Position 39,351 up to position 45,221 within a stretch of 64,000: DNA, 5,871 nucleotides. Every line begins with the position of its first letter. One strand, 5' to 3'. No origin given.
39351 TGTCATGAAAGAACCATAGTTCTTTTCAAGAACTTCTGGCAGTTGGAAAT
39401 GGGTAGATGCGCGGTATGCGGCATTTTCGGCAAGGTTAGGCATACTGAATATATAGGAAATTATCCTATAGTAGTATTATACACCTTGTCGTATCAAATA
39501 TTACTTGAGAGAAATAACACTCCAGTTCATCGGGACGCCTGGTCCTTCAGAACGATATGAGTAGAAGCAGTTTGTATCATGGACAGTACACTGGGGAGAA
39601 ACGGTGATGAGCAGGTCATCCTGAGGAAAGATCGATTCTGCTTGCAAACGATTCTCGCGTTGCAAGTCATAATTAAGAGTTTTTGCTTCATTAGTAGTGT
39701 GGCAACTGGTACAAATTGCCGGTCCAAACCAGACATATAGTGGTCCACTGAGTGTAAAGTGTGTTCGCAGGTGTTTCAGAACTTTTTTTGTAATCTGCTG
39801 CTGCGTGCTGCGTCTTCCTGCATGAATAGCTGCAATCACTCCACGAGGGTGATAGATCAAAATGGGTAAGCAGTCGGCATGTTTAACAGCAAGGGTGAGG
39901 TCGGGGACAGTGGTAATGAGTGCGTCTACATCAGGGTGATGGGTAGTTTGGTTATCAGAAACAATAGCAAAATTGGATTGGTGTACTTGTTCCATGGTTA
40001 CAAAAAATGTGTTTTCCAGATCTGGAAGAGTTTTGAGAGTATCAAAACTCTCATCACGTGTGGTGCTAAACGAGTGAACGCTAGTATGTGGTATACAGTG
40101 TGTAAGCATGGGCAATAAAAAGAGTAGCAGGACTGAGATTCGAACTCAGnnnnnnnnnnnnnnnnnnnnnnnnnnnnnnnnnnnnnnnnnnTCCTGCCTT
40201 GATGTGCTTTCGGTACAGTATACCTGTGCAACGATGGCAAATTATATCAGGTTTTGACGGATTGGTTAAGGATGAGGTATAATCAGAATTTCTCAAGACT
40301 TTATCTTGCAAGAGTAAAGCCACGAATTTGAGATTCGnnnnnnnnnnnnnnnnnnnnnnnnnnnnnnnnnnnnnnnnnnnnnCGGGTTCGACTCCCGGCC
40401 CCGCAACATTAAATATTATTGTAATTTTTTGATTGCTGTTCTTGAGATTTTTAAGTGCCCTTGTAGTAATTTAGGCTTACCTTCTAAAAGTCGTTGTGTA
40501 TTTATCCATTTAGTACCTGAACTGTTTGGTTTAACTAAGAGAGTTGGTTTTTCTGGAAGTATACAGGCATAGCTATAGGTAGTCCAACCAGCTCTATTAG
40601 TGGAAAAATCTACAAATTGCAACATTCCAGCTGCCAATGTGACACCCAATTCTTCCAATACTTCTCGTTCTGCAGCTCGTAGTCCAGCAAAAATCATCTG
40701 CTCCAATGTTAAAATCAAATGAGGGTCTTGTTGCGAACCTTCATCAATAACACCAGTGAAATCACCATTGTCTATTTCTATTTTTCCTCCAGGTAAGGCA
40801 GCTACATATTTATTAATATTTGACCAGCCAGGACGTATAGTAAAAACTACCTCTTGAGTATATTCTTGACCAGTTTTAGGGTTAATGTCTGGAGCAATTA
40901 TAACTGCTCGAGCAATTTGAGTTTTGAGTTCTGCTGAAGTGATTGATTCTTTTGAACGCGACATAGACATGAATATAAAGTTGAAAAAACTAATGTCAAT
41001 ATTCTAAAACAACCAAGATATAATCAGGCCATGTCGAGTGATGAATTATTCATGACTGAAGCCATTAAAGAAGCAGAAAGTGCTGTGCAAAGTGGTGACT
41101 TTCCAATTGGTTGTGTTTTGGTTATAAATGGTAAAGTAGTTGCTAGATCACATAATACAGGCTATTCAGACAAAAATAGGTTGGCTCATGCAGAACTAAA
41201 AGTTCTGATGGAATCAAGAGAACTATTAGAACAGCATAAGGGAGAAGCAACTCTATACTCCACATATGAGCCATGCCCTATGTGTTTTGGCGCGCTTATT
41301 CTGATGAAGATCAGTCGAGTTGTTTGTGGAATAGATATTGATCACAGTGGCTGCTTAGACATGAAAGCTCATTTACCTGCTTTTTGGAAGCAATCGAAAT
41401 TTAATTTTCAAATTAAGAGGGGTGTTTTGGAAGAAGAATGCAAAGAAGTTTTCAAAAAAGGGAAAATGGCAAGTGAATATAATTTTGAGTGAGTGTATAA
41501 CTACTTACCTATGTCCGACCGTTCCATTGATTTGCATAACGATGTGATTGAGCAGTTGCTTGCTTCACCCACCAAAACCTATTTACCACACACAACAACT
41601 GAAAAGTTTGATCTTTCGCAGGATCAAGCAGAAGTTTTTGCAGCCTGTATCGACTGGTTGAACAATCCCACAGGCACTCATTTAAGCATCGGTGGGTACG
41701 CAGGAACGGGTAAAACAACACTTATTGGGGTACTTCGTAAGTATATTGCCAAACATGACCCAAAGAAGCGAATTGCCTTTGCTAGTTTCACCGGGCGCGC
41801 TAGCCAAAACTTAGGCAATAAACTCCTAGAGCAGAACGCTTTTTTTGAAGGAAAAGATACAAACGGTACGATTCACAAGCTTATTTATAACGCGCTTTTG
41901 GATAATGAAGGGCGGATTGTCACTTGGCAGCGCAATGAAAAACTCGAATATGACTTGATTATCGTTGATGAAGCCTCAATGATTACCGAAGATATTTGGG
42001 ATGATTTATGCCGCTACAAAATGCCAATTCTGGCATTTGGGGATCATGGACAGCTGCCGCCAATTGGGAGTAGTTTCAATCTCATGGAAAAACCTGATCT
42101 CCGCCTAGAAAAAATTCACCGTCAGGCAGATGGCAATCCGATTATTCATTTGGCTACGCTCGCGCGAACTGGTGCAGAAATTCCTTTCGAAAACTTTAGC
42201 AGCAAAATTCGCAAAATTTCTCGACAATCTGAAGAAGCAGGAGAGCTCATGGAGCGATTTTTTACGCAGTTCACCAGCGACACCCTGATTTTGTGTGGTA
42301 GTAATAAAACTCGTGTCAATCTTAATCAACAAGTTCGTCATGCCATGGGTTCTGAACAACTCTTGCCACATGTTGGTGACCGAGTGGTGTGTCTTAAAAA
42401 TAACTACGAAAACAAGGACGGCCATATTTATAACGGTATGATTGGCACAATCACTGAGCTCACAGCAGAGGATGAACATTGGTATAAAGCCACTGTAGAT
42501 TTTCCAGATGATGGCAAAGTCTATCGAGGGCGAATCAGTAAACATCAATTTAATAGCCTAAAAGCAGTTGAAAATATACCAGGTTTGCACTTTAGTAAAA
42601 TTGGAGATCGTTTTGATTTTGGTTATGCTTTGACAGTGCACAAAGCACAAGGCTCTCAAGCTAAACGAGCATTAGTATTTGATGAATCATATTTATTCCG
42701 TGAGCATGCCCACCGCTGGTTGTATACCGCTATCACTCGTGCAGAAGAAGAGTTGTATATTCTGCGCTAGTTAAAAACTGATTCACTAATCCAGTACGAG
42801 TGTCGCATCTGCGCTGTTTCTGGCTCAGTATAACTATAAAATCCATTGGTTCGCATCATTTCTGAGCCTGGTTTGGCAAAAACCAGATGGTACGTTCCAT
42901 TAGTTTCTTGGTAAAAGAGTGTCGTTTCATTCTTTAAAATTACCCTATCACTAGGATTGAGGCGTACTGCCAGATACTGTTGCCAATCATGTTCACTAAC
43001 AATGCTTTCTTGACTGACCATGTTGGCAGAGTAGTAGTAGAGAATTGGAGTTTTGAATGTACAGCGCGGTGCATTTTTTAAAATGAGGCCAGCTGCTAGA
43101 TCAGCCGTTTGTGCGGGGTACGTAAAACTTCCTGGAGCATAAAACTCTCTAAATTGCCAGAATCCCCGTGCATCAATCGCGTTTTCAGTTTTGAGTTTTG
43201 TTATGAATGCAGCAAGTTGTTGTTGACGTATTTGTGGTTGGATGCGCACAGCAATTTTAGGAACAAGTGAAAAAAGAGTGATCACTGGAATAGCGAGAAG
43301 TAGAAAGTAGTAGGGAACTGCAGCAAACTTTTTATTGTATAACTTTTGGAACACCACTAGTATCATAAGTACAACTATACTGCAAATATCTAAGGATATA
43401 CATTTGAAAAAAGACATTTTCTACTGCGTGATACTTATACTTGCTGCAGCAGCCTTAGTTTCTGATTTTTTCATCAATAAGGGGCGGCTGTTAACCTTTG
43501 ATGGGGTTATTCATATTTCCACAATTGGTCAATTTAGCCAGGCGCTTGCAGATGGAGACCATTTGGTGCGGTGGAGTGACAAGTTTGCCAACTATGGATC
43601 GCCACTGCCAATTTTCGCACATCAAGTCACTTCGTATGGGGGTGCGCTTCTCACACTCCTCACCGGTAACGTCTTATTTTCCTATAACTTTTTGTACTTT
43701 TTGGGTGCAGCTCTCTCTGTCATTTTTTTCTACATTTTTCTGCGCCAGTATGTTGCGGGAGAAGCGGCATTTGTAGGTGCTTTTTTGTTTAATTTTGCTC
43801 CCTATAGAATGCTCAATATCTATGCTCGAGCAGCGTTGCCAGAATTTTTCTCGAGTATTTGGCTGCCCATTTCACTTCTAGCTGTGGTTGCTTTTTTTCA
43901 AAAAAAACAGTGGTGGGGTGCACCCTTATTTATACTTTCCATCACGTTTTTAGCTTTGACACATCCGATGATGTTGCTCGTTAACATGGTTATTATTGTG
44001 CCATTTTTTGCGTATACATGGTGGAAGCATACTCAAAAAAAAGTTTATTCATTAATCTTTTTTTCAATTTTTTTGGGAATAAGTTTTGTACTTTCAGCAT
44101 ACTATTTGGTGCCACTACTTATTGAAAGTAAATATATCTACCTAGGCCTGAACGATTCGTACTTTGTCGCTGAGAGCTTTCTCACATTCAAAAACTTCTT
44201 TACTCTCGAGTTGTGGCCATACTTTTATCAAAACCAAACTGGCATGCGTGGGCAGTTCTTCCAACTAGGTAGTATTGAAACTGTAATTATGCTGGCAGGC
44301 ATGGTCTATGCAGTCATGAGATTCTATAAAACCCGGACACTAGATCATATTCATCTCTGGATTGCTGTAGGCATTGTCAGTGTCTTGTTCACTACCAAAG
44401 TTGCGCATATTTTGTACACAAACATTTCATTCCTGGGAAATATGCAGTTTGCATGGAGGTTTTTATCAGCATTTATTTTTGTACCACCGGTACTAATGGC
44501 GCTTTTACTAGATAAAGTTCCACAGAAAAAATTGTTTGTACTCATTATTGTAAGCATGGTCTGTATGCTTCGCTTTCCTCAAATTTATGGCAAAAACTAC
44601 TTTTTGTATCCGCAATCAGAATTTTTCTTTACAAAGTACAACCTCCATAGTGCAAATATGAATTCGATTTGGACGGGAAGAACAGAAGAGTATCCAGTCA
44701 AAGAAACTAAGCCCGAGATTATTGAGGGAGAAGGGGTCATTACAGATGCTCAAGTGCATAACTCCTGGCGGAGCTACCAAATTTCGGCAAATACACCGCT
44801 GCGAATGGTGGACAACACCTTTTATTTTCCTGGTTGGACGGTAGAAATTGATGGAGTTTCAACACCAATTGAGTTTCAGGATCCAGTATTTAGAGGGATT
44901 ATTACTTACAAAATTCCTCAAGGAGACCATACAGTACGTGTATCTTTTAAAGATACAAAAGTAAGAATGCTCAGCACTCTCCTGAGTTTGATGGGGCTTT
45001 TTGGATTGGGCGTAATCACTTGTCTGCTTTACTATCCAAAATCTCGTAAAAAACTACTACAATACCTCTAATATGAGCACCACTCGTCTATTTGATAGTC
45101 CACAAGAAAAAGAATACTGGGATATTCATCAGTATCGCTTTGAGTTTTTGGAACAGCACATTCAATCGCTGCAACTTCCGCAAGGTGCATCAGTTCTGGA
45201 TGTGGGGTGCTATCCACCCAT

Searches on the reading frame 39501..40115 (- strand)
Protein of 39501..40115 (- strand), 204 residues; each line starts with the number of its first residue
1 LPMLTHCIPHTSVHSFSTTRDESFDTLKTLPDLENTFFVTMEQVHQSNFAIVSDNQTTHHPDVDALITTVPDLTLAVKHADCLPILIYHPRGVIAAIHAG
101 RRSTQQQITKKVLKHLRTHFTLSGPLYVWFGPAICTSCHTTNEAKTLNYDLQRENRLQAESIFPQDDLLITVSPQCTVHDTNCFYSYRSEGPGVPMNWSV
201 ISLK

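Call 10: search_protein_families(library=pfam, proteins=[window:39501-40115:-], max_evalue=0.001)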
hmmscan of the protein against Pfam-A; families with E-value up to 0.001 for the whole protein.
window:39501-40115:- (204 aa): 1 family
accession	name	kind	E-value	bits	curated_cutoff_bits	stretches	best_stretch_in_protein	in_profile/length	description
PF02578.20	Cu-oxidase_4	-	1e-31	110.6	22.9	1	33-143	41-160/238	Multi-copper polyphenol oxidoreductase laccase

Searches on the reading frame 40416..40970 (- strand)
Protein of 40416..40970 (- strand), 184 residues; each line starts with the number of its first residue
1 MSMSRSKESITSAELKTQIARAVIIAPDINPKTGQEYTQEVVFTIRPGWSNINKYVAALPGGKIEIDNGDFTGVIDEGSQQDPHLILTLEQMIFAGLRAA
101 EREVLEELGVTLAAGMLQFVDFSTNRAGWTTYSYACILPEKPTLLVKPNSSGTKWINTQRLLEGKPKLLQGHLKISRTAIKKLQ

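Call 10: search_protein_families(library=pfam, proteins=[window:40416-40970:-], max_evalue=0.001)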
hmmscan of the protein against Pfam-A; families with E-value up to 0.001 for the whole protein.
window:40416-40970:- (184 aa): 1 family
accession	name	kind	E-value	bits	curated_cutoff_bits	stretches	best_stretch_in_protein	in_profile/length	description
PF00293.34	NUDIX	-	0.00019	21.9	21.1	0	98-167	46-122/134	NUDIX domain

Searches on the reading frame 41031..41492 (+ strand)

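Call 97: search_protein_families(library=pfam, proteins=[window:41031-41492:+], max_evalue=0.0001)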
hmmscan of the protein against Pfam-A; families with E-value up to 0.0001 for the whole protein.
window:41031-41492:+ (153 aa): 3 families
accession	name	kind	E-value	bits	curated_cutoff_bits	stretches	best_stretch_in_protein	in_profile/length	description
PF00383.29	dCMP_cyt_deam_1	-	6.3e-23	81.1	25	1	1-100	1-101/102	Cytidine and deoxycytidylate deaminase zinc-binding region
PF14437.12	MafB19-deam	-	7.7e-22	78.2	27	1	4-142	3-135/142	MafB19-like deaminase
PF14439.12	Bd3614-deam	-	8e-06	26.3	38.5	1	32-90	17-75/113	Bd3614-like deaminase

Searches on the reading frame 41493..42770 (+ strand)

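Call 96: search_protein_families(library=pfam, proteins=[window:41493-42770:+], max_evalue=0.0001)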
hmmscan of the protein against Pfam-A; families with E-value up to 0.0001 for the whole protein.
window:41493-42770:+ (425 aa): 8 families
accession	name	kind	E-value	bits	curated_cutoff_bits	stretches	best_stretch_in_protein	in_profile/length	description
PF13245.12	AAA_19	-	5.8e-18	65.8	25.1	1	65-192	15-133/134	AAA domain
PF13604.12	AAA_30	-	7.1e-18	65.5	27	1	65-229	22-173/191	AAA domain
PF13538.12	UvrD_C_2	-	2e-15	56.8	27.4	1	377-423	2-51/52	UvrD-like helicase C-terminal domain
PF05970.20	PIF1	-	1.2e-08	35.3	25.9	1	41-175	2-125/223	PIF1-like helicase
PF18335.7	SH3_13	-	6.2e-07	29.5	41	1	293-337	27-65/65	ATP-dependent RecD-like DNA helicase SH3 domain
PF01443.25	Viral_helicase1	-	1.1e-06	29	21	0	373-424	178-227/228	Viral superfamily 1 RNA helicase core domain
PF05127.21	NAT10_TcmA_helicase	-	2.6e-05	24.6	22.7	1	70-179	6-117/176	RNA cytidine acetyltransferase NAT10/TcmA, helicase domain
PF13086.12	AAA_11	-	8.6e-05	22.9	27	0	150-191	210-253/257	AAA domain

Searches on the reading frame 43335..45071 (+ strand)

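Call 96: search_protein_families(library=pfam, proteins=[window:43335-45071:+], max_evalue=0.0001)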
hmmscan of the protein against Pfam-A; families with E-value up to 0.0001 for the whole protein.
window:43335-45071:+ (578 aa): 1 family
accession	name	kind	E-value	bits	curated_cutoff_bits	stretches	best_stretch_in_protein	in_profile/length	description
PF10131.15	PTPS_related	-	3e-10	39.6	26.4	1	102-427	11-314/621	6-pyruvoyl-tetrahydropterin synthase related domain; membrane protein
